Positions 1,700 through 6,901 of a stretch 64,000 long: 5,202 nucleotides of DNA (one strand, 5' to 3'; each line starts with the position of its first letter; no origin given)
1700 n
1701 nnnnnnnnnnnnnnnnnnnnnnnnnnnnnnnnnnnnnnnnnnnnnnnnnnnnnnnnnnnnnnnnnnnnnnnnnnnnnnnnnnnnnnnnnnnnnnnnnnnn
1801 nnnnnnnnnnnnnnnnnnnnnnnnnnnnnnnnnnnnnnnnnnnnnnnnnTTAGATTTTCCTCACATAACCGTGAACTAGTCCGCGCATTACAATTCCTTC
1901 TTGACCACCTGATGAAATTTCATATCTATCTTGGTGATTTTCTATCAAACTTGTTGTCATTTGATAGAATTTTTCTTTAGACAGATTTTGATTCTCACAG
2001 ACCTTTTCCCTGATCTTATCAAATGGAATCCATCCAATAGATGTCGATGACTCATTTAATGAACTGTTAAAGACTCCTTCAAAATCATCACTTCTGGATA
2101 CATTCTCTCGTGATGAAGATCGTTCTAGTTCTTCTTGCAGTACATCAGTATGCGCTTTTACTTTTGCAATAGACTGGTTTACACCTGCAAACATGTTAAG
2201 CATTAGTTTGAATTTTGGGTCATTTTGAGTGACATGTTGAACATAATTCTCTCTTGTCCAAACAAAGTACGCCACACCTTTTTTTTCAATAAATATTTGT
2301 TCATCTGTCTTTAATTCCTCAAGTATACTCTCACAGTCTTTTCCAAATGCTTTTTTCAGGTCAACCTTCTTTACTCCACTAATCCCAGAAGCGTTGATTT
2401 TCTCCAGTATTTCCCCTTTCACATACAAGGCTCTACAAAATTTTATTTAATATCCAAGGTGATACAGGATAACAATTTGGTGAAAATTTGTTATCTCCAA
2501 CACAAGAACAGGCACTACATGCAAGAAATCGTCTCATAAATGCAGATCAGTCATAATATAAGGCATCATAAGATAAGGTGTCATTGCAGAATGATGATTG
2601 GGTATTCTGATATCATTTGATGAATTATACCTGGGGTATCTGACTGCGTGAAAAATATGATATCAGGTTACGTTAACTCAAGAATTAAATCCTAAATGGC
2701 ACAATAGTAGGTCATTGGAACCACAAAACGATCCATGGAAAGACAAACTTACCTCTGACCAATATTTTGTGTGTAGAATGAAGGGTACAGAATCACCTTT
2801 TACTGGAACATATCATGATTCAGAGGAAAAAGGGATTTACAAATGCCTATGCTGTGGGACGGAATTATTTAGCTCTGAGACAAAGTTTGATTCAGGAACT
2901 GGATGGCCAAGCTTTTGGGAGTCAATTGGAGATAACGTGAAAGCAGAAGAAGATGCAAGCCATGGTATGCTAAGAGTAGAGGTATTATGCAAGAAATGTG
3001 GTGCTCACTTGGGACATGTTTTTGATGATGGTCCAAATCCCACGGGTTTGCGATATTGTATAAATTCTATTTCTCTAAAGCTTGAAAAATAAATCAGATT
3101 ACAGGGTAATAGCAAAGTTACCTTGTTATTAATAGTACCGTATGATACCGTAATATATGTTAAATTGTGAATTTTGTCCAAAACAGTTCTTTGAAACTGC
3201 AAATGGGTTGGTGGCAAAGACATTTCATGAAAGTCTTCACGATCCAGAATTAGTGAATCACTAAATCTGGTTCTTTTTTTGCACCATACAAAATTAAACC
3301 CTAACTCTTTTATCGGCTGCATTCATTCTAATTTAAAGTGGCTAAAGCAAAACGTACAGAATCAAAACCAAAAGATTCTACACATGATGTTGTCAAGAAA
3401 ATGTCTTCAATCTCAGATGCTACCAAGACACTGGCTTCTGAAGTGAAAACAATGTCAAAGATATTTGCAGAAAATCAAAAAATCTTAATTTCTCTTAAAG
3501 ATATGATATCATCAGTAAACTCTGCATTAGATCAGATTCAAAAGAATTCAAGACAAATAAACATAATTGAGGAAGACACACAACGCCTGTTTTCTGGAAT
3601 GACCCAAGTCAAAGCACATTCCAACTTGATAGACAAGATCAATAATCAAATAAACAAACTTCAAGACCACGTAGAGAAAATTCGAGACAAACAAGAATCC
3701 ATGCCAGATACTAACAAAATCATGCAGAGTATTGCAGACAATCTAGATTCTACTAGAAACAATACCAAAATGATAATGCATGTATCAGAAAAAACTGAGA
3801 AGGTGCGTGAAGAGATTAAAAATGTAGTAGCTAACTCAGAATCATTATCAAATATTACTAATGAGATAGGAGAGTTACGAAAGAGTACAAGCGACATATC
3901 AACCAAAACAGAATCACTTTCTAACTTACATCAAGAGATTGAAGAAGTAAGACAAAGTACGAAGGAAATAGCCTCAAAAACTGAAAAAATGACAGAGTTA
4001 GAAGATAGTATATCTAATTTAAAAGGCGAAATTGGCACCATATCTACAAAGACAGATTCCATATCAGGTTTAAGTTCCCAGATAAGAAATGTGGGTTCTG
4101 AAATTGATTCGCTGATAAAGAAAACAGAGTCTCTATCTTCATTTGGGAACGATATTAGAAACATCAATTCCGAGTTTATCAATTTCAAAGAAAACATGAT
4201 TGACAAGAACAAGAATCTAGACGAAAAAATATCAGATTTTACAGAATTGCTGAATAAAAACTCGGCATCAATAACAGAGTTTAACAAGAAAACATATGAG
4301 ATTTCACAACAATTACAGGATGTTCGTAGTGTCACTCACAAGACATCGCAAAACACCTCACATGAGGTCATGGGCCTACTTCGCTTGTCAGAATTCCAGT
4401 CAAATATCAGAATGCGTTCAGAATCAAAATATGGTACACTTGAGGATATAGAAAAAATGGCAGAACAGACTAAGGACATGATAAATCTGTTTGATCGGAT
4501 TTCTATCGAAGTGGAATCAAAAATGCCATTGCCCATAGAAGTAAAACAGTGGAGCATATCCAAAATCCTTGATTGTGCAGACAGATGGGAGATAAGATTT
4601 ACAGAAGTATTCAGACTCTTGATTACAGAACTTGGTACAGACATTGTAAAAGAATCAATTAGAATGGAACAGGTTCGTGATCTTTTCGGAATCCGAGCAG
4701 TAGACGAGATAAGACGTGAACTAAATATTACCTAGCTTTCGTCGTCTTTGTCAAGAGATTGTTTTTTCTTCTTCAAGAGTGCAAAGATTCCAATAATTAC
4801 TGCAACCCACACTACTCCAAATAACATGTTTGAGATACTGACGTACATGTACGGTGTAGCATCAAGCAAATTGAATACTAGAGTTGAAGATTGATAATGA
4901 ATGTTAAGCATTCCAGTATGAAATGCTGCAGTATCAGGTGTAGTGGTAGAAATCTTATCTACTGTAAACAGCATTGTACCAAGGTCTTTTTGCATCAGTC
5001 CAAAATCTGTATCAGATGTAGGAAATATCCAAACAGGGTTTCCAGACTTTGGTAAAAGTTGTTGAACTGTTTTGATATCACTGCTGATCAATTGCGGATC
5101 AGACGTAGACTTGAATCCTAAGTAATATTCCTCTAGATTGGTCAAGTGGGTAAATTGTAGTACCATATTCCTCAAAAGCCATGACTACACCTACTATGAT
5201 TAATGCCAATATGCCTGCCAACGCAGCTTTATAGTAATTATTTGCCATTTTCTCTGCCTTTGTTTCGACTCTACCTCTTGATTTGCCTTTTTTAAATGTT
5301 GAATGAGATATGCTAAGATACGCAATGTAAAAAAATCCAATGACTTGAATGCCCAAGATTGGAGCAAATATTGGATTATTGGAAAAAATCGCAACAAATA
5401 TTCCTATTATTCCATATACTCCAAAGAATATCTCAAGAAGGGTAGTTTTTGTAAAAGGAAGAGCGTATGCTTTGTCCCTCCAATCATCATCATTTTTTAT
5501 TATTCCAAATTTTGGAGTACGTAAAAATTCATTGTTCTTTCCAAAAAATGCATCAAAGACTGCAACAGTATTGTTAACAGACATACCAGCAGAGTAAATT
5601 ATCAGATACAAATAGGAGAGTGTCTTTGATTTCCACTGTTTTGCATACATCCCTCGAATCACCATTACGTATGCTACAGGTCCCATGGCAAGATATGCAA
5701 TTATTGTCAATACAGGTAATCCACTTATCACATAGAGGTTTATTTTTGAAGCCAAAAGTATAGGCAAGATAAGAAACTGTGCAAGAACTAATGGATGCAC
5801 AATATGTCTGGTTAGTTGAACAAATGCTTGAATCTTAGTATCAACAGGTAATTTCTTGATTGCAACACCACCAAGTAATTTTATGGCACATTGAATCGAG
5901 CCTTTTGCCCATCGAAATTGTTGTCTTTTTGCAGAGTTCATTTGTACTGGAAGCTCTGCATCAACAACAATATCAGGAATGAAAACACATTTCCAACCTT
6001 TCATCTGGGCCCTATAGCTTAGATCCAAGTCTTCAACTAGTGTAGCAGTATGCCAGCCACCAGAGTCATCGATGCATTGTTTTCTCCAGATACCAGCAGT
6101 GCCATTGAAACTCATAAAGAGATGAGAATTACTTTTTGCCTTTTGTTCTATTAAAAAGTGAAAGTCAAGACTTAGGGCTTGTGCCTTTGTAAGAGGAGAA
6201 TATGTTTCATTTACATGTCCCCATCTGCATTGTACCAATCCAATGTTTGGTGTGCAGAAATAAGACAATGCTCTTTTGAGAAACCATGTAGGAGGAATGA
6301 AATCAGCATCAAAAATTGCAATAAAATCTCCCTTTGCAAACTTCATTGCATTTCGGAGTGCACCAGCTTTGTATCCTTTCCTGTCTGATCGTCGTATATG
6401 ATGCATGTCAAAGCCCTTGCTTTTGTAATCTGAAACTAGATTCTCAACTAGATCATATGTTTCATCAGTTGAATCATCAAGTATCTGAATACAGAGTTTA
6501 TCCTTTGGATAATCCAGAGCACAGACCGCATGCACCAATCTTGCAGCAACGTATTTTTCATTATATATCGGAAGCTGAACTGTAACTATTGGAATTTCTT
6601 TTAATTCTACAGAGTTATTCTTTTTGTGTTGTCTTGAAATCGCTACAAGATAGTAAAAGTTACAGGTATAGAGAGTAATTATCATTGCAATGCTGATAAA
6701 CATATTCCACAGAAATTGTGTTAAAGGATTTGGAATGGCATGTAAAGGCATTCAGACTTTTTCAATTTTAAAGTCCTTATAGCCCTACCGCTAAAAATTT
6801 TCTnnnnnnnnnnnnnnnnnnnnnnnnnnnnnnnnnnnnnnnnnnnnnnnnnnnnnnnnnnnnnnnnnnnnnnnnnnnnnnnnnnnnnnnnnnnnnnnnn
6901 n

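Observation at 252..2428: Coupled two-gene module: tandem winged-helix protein plus large uncharacterised P-loop ATPase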

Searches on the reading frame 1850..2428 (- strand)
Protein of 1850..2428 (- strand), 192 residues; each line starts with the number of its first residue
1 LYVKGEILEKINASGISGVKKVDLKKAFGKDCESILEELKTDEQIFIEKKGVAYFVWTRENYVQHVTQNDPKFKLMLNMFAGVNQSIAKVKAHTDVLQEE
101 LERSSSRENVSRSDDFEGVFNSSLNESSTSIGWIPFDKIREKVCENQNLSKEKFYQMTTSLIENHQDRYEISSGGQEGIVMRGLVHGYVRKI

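Call 3: search_protein_families(library=pfam, proteins=[window:1850-2428:-], max_evalue=1)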
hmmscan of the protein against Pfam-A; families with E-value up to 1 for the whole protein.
window:1850-2428:- (192 aa): 2 families
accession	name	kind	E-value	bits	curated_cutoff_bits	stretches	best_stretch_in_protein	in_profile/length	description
PF04182.18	B-block_TFIIIC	-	0.00054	20.4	22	1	6-68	6-63/73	B-block binding subunit of TFIIIC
PF18121.7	TFA2_Winged_2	-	0.067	13.3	26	1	6-51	5-52/60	TFA2 Winged helix domain 2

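Call 4: search_protein_families(library=ncbifam, proteins=[window:1850-2428:-], max_evalue=1)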
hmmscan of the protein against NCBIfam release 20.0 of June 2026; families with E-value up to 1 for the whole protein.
window:1850-2428:- (192 aa): 0 families

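Call 5: search_protein_families(library=padloc, proteins=[window:1850-2428:-], max_evalue=1)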
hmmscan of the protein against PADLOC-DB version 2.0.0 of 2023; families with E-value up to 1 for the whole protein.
window:1850-2428:- (192 aa): 0 families

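Call 8: search_solved_structures(query=window:1850-2428:-, max_evalue=10)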
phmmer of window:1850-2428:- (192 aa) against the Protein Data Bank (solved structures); distinct sequences matched with E-value up to 10: 0.

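Call 10: find_homologous_proteins(query=window:1850-2428:-)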
Query window:1850-2428:- (192 aa): 199 proteins with E <= 0.001 among 281 candidates; the best 120 are listed.
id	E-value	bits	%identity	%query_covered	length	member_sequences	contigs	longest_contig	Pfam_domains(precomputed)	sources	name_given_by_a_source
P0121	4.0e-116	403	96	100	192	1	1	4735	-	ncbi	-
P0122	3.2e-114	397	96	99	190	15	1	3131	-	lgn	-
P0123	3.9e-111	387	93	99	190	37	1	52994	-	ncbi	ncbi:MAG: hypothetical protein ACYDAJ_09475 [Nitrosotalea sp.]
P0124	1.2e-105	369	86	99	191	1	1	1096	-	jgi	-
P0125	3.6e-105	367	88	99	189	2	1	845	-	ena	-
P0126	1.7e-104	365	87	99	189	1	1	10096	-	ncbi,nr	ncbi:MAG: hypothetical protein KGH95_02855 [Thaumarchaeota archaeon]|nr:hypothetical protein [Nitros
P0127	2.9e-104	364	84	100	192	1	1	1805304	-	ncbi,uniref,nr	ncbi:conserved protein of unknown function [Nitrosotalea devaniterrae]|uniref:Uncharacterized protei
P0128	3.1e-104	364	87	99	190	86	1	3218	-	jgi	-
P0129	4.3e-104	364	87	99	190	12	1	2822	-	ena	-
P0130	9.3e-104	363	83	99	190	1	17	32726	-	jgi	jgi:hypothetical protein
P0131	2.8e-103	361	87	99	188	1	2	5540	-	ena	-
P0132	5.9e-103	360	84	99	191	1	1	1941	-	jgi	jgi:hypothetical protein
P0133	6.0e-103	360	82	100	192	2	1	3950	-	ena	-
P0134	9.2e-103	359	83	99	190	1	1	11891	-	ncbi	ncbi:MAG: hypothetical protein ACREA1_04905 [Nitrosotalea sp.]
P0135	2.4e-102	358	82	100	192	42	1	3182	-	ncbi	-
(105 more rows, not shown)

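Call 44: search_protein_families(library=pfam, proteins=[L030:4384-4998:+], max_evalue=0.1)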
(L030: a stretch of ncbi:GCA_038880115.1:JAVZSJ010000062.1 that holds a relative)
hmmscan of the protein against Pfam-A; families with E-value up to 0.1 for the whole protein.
L030:4384-4998:+ (204 aa): 2 families
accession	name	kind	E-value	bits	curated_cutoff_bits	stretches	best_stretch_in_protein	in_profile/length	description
PF24657.1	DUF7646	-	0.00026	21.3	27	0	10-68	16-83/85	Domain of unknown function (DUF7646)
PF11657.13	Activator-TraM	-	0.025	15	24.4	1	84-172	6-90/142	Transcriptional activator TraM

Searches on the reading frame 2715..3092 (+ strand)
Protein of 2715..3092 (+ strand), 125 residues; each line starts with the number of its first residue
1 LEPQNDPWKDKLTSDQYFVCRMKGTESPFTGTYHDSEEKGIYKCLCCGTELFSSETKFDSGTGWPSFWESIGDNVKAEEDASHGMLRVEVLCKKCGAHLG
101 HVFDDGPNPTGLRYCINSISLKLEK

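Call 85: search_protein_families(library=pfam, proteins=[window:2715-3092:+], max_evalue=0.001)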
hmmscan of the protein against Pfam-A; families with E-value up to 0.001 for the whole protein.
window:2715-3092:+ (125 aa): 2 families
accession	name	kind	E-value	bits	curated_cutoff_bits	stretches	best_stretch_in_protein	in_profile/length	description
PF01641.26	SelR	-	1.6e-51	173.5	24.9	1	12-124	1-115/116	SelR domain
PF24046.1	At4g08330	-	3.7e-05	24.2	27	0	87-110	76-99/129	At4g08330 beta-tent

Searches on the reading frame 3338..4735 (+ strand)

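Call 44: search_protein_families(library=pfam, proteins=[window:3338-4735:+], max_evalue=0.1)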
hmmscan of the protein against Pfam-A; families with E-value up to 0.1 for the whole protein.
window:3338-4735:+ (465 aa): 21 families
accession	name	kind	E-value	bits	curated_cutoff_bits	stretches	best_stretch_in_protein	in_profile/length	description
PF10046.14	BLOC1_2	-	1.1e-06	29.3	33.4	0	215-266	33-84/96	Biogenesis of lysosome-related organelles complex-1 subunit 2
PF06103.16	DUF948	-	4.2e-06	27.3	37.2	0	56-122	27-84/89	Bacterial protein of unknown function (DUF948)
PF18595.6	Nuf2_DHR10-like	-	2.6e-05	24.7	28.4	1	167-236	1-70/117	Nuf2, DHR10-like domain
PF05531.17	NPV_P10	-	3.7e-05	24.6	29.8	0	146-194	13-61/75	Nucleopolyhedrovirus P10 protein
PF23991.1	DUF7310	-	4.8e-05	24.2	40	1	207-257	21-71/83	Coiled-coil region of unknown function (DUF7310)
PF04136.21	COG3_N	-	0.00016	22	27.9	0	184-234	17-67/147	Conserved oligomeric Golgi complex subunit 3, N-terminal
PF07889.17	DUF1664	-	0.0002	21.8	34.6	1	266-335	43-112/124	Protein of unknown function (DUF1664)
PF08702.15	Fib_alpha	-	0.00051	20.7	29.9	1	99-169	31-102/143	Fibrinogen alpha/beta chain family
PF19103.5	DUF5790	-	0.0015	19.6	26.8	1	106-206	17-123/126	Family of unknown function (DUF5790)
PF19380.4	DUF5955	-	0.002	18.9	27.1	0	172-207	48-83/88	Family of unknown function (DUF5955)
PF11932.13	DUF3450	-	0.0031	17.3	32.6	1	3-89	20-106/241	Protein of unknown function (DUF3450)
PF09969.14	DUF2203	-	0.014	16.6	24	0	193-285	11-88/122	Uncharacterized conserved protein (DUF2203)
PF03233.18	Cauli_AT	-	0.019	15.3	24.8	0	246-309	93-155/163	Aphid transmission protein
PF04632.18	FUSC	-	0.028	13.5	30.9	0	4-142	179-319/660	Fusaric acid resistance protein family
PF13851.11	GAS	-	0.03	14.2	32.3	0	27-122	37-132/200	Growth-arrest specific micro-tubule binding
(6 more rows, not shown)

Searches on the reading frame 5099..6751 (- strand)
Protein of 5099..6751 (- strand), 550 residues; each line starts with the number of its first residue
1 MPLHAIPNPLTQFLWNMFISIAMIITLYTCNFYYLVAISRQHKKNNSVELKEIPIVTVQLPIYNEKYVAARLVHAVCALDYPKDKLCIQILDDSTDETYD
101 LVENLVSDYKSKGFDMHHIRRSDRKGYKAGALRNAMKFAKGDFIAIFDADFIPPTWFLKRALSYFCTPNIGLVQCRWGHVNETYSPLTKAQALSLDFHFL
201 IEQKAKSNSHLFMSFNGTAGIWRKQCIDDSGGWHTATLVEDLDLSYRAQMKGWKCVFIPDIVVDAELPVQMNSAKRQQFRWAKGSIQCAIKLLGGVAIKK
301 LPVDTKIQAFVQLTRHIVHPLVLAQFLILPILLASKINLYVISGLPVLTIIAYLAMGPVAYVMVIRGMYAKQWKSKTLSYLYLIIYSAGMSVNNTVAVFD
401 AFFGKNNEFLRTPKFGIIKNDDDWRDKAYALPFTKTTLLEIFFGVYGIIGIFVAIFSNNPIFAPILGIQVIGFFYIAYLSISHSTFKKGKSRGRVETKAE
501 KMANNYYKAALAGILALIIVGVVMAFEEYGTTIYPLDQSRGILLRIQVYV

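Call 85: search_protein_families(library=pfam, proteins=[window:5099-6751:-], max_evalue=0.001)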
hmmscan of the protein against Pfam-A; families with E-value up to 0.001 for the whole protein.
window:5099-6751:- (550 aa): 4 families
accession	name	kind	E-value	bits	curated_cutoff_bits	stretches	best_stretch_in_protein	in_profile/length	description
PF13641.12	Glyco_tranf_2_3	-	3.8e-23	83.2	27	1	56-284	3-230/230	Glycosyltransferase like family 2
PF13632.12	Glyco_trans_2_3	-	1.1e-19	71.5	27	1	144-352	2-195/198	Glycosyl transferase family group 2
PF00535.33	Glycos_transf_2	-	4.5e-19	69.4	23.3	1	58-213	2-153/168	Glycosyl transferase family 2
PF13506.12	Glyco_transf_21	-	8.1e-08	32.4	21.7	1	127-283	17-174/174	Glycosyl transferase family 21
